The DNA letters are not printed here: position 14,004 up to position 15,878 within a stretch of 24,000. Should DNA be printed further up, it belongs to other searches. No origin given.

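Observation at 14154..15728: PIN-like protein with an unrecognisable C-terminal half, coupled to qatD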

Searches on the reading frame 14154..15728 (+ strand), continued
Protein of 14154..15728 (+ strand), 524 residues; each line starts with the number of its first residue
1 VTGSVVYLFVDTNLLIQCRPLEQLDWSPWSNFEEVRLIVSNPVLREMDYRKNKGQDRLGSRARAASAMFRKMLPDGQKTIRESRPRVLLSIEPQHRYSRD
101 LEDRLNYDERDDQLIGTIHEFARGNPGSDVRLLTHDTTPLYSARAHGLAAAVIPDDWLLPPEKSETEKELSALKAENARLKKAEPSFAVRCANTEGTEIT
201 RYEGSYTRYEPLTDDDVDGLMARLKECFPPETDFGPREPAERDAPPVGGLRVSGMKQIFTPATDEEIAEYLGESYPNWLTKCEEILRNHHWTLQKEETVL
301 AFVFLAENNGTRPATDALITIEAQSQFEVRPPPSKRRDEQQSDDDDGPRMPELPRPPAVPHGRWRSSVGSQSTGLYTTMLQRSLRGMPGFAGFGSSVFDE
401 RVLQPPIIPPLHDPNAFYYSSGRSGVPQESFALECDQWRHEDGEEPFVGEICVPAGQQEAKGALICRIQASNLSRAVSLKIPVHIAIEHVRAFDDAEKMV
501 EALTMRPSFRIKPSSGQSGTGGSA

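Call 21: find_encoding_contigs(protein=P0012, flank=8000, max_places=2)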
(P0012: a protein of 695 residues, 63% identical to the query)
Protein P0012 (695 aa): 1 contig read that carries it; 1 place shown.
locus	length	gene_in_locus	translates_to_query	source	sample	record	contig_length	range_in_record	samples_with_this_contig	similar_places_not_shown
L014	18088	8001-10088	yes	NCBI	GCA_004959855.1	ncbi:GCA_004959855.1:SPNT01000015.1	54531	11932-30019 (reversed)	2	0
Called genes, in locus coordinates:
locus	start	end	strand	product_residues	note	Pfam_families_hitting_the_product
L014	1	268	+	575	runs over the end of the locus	PF02195:ParB_N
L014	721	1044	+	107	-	PF05284:DUF736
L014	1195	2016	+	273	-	PF20109:Trans_reg_dom, PF10074:RovC_DNA-bd (weak)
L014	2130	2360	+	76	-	PF12728:HTH_17 (weak)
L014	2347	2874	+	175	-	PF10502:Peptidase_S26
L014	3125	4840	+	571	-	PF11843:DUF3363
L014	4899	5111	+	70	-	PF07183:DUF1403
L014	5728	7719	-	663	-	PF00717:Peptidase_S24 (faint)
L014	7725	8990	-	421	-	-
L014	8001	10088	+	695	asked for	PF13638:PIN_4 (weak)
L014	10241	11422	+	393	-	PF02661:Fic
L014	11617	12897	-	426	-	PF13657:Couple_hipA, PF07804:HipA_C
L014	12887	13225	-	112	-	PF13560:HTH_31, PF01381:HTH_3, PF13413:HTH_25 (weak)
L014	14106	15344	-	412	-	PF13356:Arm-DNA-bind_3, PF14659:Phage_int_SAM_3, PF22022:Phage_int_M (weak), PF00589:Phage_integrase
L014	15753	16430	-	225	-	PF00857:Isochorismatase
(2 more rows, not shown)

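Call 25: predict_structure(alignment_id=A1)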
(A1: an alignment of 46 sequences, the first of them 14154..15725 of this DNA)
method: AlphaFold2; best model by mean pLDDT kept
length: 524 residues; sequences in the alignment: 46
mean_pLDDT: 82.5   pTM: 0.50
mean pLDDT of the five models: 82.5, 81.7, 81.6, 81.5, 80.3
residues with pLDDT >= 90: 302; 70-90: 130; 50-70: 24; < 50: 68
segments of 3 or more residues with pLDDT < 50: 336-348, 370-408, 512-524
pLDDT, mean of each block of 10 residues (from residue 1): 82 94 93 95 94 88 94 88 93 94 93 96 93 94 94 92 75 86 88 90 93 95 92 85 72 75 91 94 93 88 93 93 93 59 39 86 74 41 38 34 44 82 85 91 89 88 96 94 94 91 73 38 30
secondary structure, 60 per line:
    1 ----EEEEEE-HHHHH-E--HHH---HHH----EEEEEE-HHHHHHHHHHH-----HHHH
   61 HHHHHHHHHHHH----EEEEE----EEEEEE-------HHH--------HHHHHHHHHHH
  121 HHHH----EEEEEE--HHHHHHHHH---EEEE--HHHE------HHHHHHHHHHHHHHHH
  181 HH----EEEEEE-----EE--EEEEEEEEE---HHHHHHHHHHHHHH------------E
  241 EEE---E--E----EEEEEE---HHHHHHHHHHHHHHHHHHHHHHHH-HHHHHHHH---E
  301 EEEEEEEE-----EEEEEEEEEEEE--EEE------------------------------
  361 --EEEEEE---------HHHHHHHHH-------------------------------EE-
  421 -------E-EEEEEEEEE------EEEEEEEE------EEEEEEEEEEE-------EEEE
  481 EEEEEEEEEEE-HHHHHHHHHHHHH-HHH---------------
elements in order: E5-10 H12-16 E34-39 H41-51 H57-72 E77-81 E86-91 H110-124 E129-134 H137-145 E149-152 H165-182 E187-192 E202-210 H214-227 E240-243 E255-260 H264-287 H289-296 E300-308 E314-325 E328-330 E363-368 H378-386 E430-438 E445-452 E459-469 E477-491 H493-505

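Call 28: fold_search(model_id=the predicted structure, library=pdb)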
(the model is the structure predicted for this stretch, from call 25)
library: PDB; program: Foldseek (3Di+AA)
matches with E <= 10: 1471; with E <= 0.001: 16
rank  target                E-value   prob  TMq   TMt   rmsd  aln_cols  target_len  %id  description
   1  3i8o                  5.3e-05  1.00  0.19  0.62   7.1       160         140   20  A domain of a functionally unknown protein from Methanocaldococcus jannaschii DSM 2661. (released 2009-07-21)
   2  2hww_B                1.6e-04  1.00  0.19  0.58   7.9       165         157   19  Structure of PIN domain of human SMG6 (released 2006-11-14)
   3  1o4w                  1.8e-04  1.00  0.18  0.63   7.4       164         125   18  CRYSTAL STRUCTURE OF a PIN (PILT N-TERMINUS) DOMAIN CONTAINING PROTEIN (AF0591) FROM ARCHAEOGLOBUS FULGIDUS AT 1.90 A RE (released 2003-07-29)
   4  8qcf_K                3.6e-04  0.99  0.19  0.11  46.3       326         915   13  yeast cytoplasmic exosome-Ski2 complex degrading a RNA substrate (released 2024-01-10)
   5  8rd3_B                3.8e-04  1.00  0.20  0.43  17.1       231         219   15  Crystal structure of Saccharomyces cerevisiae Nmd4 protein bound to Upf1 helicase domain (released 2024-08-14)
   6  5es4_A                4.1e-04  1.00  0.15  0.08   9.5       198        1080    8  RE-REFINEMENT OF INTEGRIN ALPHAXBETA2 ECTODOMAIN IN THE CLOSED/BENT CONFORMATION (released 2016-03-02)
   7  4nen_A                5.1e-04  1.00  0.14  0.08  16.4       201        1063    9  An internal ligand-bound, metastable state of a leukocyte integrin, aXb2 (released 2014-01-15)
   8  2y7o                  5.1e-04  0.98  0.13  0.21  19.2       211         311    8  Structure of N-terminal domain of Candida albicans als9-2 - G299W mutant (released 2011-10-05)
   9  2dok_A                5.4e-04  1.00  0.20  0.56   8.0       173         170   15  Crystal structure of the PIN domain of human EST1A (released 2007-05-01)
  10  2hww_A                5.4e-04  1.00  0.19  0.57   8.8       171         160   18  Structure of PIN domain of human SMG6 (released 2006-11-14)
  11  7qhy_B                6.9e-04  1.00  0.19  0.53  13.9       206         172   14  Structure of a Kluyveromyces lactis protein involved in RNA decay (released 2022-03-23)
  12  4neh_A                7.7e-04  1.00  0.15  0.08  16.3       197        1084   11  An internal ligand-bound, metastable state of a leukocyte integrin, aXb2 (released 2014-01-15)
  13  6d6q_K                7.7e-04  1.00  0.18  0.12  12.9       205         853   16  Human nuclear exosome-MTR4 RNA complex - overall reconstruction (released 2018-06-20)
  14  7qhy_A                9.2e-04  1.00  0.20  0.49  11.1       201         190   12  Structure of a Kluyveromyces lactis protein involved in RNA decay (released 2022-03-23)
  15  3l3o_C                9.2e-04  1.00  0.15  0.25  16.5       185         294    8  Staphylococcal Complement Inhibitor (SCIN) in complex with Human Complement Component C3c (released 2010-08-04)
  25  8rdd                  2.1e-03  1.00  0.20  0.54   5.8       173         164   16  Crystal structure of Saccharomyces cerevisiae Nmd4 protein involved in nonsense mediated mRNA decay (released 2024-08-14)
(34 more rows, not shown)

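Call 34: search_protein_families(library=pfam, alignment_id=A3, max_evalue=0.01)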
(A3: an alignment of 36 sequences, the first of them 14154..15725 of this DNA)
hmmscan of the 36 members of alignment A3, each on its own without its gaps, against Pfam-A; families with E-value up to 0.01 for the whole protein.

A. member 1, window:14154-15725:+ (524 aa): 1 family
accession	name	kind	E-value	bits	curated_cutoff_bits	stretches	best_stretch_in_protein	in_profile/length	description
PF13638.12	PIN_4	-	4.4e-10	40.4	21.9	1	10-150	3-128/132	PIN domain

B. families by the number of members that match (of 36 scanned): 5 families
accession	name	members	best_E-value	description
PF13638.12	PIN_4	35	4.3e-16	PIN domain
PF16289.11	PIN_12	1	0.0005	PIN domain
PF22813.1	TcaA_2nd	1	0.0023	TcaA protein second domain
PF02293.20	AmiS_UreI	1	0.0043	AmiS/UreI family transporter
PF04932.20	Wzy_C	1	0.0074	O-Antigen ligase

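Call 36: search_dna_similar(query=window:14154-15725:+, collection=plasmids, mode=protein, max_rows=20)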
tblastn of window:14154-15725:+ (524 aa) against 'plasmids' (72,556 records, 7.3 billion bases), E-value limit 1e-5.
Records with a match: 9; places in all: 9; records where one place covers at least 80% of the query: 2.
Best place of each record, by identity: <60% 9.
By first word of the organism name: Rhizobium 3; Robbsia 2; Azospirillum 1; Blastomonas 1; Phyllobacterium 1; Acidovorax 1.
By predicted mobility (MOB-suite, as given by PLSDB): non-mobilizable 5; mobilizable 2; conjugative 2.
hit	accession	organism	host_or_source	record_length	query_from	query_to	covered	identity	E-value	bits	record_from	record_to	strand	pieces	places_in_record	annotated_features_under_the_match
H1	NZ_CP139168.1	Robbsia andropogonis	Areca catechu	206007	6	498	94%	26.5%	2e-32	139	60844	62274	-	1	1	PIN domain-containing protein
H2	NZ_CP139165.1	Robbsia andropogonis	Areca catechu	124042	6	498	94%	26.1%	9e-31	134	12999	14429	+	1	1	PIN domain-containing protein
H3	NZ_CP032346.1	Azospirillum brasilense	soil sample,Agricultural field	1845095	8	329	61%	24.9%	3e-13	81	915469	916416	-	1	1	record has no annotation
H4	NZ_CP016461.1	Blastomonas sp. RAC04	Microbial isolate,Algal phycosphere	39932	10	220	40%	28.8%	1e-10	72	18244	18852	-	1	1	hypothetical protein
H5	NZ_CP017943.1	Phyllobacterium zundukense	Oxytropis triphylla,cell culture,root ...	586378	8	174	32%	33.7%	2e-10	71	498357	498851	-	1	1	PIN domain-containing protein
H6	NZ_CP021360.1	Acidovorax carolinensis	-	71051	6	195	36%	29.0%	3e-12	77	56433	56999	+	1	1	PIN domain-containing protein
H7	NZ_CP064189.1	Rhizobium sp. 007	Onobrychis viciifolia,cell culture,root ...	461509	4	192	36%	26.8%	1e-7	62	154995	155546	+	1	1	PIN domain-containing protein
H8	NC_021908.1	Rhizobium etli bv. mimosae str. Mim1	Mimosa affinis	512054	5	191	36%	25.5%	4e-6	58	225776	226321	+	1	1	PIN domain-containing protein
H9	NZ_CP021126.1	Rhizobium sp. Kim5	Phaseolus vulgaris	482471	5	191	36%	25.5%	4e-6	57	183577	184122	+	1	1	PIN domain-containing protein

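Call 37: search_dna_similar(query=window:14154-15725:+, collection=phages, mode=protein, max_rows=10)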
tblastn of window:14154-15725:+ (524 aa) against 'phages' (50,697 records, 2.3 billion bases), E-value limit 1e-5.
No match.

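Call 38: get_annotated_region(hit=H1, flank=8000)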
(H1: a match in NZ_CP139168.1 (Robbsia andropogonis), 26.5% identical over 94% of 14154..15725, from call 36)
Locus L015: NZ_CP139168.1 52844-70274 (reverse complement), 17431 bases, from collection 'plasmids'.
description: Robbsia andropogonis strain BLB1 plasmid p2, complete sequence
organism: Robbsia andropogonis (NCBI taxid 28092)
taxonomy: Bacteria; Pseudomonadota; Betaproteobacteria; Burkholderiales; Burkholderiaceae; Robbsia; Robbsia andropogonis
host: -; source: Areca catechu; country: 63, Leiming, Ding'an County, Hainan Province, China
typing (MOB-suite, as given by PLSDB): mobilizable; relaxase MOBP
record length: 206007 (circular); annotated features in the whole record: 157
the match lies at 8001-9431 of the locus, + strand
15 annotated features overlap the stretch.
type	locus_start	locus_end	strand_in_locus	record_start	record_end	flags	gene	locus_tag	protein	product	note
CDS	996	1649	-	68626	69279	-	-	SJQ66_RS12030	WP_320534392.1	hypothetical protein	-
CDS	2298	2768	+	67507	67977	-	-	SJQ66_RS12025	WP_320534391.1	helix-turn-helix domain-containing protein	-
CDS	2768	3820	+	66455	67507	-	-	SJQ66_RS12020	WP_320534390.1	IS3 family transposase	-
CDS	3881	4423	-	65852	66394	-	-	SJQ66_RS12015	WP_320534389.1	hypothetical protein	-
CDS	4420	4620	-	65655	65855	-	-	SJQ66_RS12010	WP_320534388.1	hypothetical protein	-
CDS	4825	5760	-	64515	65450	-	-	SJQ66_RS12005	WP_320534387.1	hypothetical protein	-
CDS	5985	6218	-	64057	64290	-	-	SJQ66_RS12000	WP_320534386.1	site-specific integrase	GO:0015074 - DNA integration [Evidence IEA]; GO:0006310 - DNA recombination [Evidence IEA]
CDS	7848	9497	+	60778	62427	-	-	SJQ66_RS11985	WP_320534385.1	PIN domain-containing protein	-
CDS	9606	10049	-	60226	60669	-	-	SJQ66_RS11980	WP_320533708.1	hypothetical protein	-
CDS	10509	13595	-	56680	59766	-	-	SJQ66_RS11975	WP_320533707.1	Tn3 family transposase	-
CDS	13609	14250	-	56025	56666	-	-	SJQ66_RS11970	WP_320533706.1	hypothetical protein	-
CDS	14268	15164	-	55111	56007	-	-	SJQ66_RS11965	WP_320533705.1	J domain-containing protein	GO:0006457 - protein folding [Evidence IEA]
CDS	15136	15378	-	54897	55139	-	-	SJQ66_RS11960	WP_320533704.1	hypothetical protein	-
CDS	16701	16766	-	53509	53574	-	-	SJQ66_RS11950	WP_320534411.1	SEC-C metal-binding domain-containing protein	-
CDS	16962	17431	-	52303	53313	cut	-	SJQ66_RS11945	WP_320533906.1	hypothetical protein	-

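Call 39: get_annotated_region(hit=H6, flank=6000)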
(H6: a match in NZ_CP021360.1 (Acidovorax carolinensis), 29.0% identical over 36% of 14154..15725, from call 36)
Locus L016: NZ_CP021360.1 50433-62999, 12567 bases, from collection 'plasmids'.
description: Acidovorax carolinensis strain NA2 plasmid pACNA2.1, complete sequence
organism: Acidovorax carolinensis (NCBI taxid 553814)
taxonomy: Bacteria; Pseudomonadota; Betaproteobacteria; Burkholderiales; Comamonadaceae; Acidovorax; Acidovorax carolinensis
host: -; source: -; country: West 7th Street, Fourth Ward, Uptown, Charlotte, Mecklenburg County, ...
typing (MOB-suite, as given by PLSDB): non-mobilizable
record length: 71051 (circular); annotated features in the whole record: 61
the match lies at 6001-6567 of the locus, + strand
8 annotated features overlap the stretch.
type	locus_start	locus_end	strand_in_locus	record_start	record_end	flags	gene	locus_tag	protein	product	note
CDS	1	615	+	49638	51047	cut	-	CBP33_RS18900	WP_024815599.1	ATP-binding protein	-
CDS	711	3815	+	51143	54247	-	-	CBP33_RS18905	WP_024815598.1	type I restriction endonuclease subunit R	-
CDS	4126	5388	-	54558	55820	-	-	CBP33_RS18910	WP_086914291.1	hypothetical protein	-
CDS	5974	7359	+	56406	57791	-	-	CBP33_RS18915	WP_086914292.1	PIN domain-containing protein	-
CDS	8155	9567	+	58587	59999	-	-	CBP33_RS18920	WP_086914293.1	DUF6035 family protein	-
CDS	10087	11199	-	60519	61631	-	-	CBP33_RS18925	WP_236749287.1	methionine synthase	GO:0009086 - methionine biosynthetic process [Evidence IEA]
CDS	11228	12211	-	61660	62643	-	-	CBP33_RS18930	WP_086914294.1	DUF1852 domain-containing protein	-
CDS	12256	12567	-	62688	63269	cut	msuE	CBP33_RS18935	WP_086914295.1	FMN reductase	-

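Call 48: fold_search(model_id=the predicted structure, library=viral)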
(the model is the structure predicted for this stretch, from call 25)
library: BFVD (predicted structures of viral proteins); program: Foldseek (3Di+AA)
matches with E <= 10: 401; with E <= 0.001: 1
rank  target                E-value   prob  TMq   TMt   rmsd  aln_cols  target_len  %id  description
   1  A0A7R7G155            6.1e-06  1.00  0.20  0.24  27.8       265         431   16  (no name in the UniProt tables at hand)
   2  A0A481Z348            1.1e-03  0.15  0.07  0.09  36.2       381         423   10  Uncharacterized protein [Pithovirus LCPAC101]
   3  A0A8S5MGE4            4.9e-03  0.63  0.15  0.16  40.0       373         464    8  PknB-like protein [Podoviridae sp. ctqve24]
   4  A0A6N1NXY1            7.0e-03  1.00  0.17  0.09   3.4       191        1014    5  DUF11 domain-containing protein [Tupanvirus soda lake]
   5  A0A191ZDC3            8.8e-03  0.97  0.13  0.25   5.9       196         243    9  Putative coagulation factor 5/8 domain-containing protein [Erwinia phage vB_EamP_Gutmeister]
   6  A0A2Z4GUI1            1.2e-02  0.94  0.18  0.43  24.9       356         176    8  (no name in the UniProt tables at hand)
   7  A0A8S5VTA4            1.4e-02  0.87  0.14  0.09  14.9       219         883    7  (no name in the UniProt tables at hand)
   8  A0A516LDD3            2.0e-02  0.44  0.07  0.23  12.8        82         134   15  (no name in the UniProt tables at hand)
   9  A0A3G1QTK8            2.0e-02  0.12  0.07  0.05  31.4       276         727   10  Putative cellulase or glycoside hydrolase [Erwinia phage phiEaP8]
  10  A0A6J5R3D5            2.7e-02  0.75  0.13  0.36  12.5       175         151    9  HAD_like domain containing protein [uncultured Caudovirales phage]
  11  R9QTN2                5.3e-02  0.35  0.11  0.25   7.8       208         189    9  Uncharacterized protein [Haloarcula sinaiiensis tailed virus 1]
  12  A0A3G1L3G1            6.0e-02  0.72  0.16  0.31   9.9       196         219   14  Nicotinamide/nicotinate mononucleotide adenylyltransferase [Synechococcus phage S-CBWM1]
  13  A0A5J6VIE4            6.0e-02  0.18  0.13  0.07  42.7       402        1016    5  Uncharacterized protein [Megaviridae environmental sample]
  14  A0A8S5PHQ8            6.0e-02  0.11  0.09  0.15  21.8       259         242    8  Uncharacterized protein [Siphoviridae sp. ctUGQ45]
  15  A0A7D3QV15            6.4e-02  0.25  0.11  0.19  23.1       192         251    7  Uncharacterized protein [Fadolivirus FV1/VV64]
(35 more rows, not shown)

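Call 52: find_related_loci(query=A1, collection=metagenome_contigs, flank=7000)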
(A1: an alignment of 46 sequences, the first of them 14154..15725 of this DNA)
Query A1 (524 aa) in metagenome_contigs; peptide patterns used: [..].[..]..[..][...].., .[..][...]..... (x = any residue, [..] = any of these).
224 stretches matched a pattern; 23 encode a relative of the query (tblastn E <= 1e-3); 23 distinct loci.
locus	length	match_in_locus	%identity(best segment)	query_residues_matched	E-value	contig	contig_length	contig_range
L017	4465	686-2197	59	1-504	0e+0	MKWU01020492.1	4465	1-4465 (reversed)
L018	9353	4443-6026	54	1-521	4e-173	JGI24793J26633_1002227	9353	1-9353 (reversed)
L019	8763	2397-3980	54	1-521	3e-173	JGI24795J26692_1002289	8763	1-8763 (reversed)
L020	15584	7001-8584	54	1-521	4e-173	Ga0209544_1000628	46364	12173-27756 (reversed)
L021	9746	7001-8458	48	1-504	1e-137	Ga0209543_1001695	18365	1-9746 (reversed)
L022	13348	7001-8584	54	1-521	4e-173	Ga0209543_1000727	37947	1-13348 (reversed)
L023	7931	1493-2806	33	3-506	7e-77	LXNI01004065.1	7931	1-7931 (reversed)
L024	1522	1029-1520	66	1-164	2e-76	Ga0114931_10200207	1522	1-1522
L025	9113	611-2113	33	5-511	3e-85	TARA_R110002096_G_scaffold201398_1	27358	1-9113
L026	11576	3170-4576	30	4-500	7e-60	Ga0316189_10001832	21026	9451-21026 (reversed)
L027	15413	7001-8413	30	8-503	7e-53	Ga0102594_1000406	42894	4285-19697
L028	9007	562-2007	28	3-499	9e-51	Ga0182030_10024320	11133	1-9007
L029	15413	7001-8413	30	8-503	4e-50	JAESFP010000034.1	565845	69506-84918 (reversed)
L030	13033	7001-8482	26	6-509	3e-45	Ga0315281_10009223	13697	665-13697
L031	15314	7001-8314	29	2-486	2e-42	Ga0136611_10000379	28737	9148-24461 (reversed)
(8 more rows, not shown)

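Call 56: search_solved_structures(query=A3, max_evalue=1, show_alignments=2)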
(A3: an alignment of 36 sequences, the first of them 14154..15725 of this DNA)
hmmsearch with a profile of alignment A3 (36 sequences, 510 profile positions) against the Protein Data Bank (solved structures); distinct sequences matched with E-value up to 1: 1.
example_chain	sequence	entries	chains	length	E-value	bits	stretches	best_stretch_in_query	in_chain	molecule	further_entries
6qs0_A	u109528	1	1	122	0.79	11.6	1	167-231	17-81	Putative outer membrane protein BBA03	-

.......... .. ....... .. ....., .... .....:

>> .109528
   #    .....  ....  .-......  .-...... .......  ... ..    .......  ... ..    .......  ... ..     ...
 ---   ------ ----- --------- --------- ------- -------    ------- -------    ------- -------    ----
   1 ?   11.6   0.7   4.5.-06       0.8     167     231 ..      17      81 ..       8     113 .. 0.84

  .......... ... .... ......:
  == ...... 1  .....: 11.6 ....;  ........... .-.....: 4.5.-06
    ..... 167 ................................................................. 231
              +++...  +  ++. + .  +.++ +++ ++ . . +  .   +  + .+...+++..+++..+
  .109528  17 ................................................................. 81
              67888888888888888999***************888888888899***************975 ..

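Call 60: search_protein_families(library=padloc, alignment_id=A4, max_evalue=0.00001)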
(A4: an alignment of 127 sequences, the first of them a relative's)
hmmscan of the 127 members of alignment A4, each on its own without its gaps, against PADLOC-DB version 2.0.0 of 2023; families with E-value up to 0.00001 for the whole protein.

A. member 1, L001:2001-2912:- (304 aa): 0 families

B. families by the number of members that match (of 127 scanned): 186 families (the first 25 are shown)
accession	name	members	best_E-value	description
PDLC03019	MTase_I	3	2.7e-209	Type I methyltransferase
PDLC03949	RmrA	2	1.8e-127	-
PDLC03089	Specificity_I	2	6.4e-96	Type I specificity subunit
PDLC03086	Specificity_I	2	7.8e-89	Type I specificity subunit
PDLC03099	Specificity_I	2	1.5e-75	Type I specificity subunit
PDLC03168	Specificity_I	2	6.7e-70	Type I specificity subunit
PDLC03068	Specificity_I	2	6.5e-65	Type I specificity subunit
PDLC03955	RmrA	2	4e-63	-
PDLC03948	RmrA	2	3.1e-62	-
PDLC03164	Specificity_I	2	1.3e-59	Type I specificity subunit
PDLC03161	Specificity_I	2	6.1e-59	Type I specificity subunit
PDLC03951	RmrA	2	5e-57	-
PDLC03947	RmrA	2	2.3e-55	-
PDLC03154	Specificity_I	2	2.4e-53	Type I specificity subunit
PDLC03944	RmrA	2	1.2e-52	-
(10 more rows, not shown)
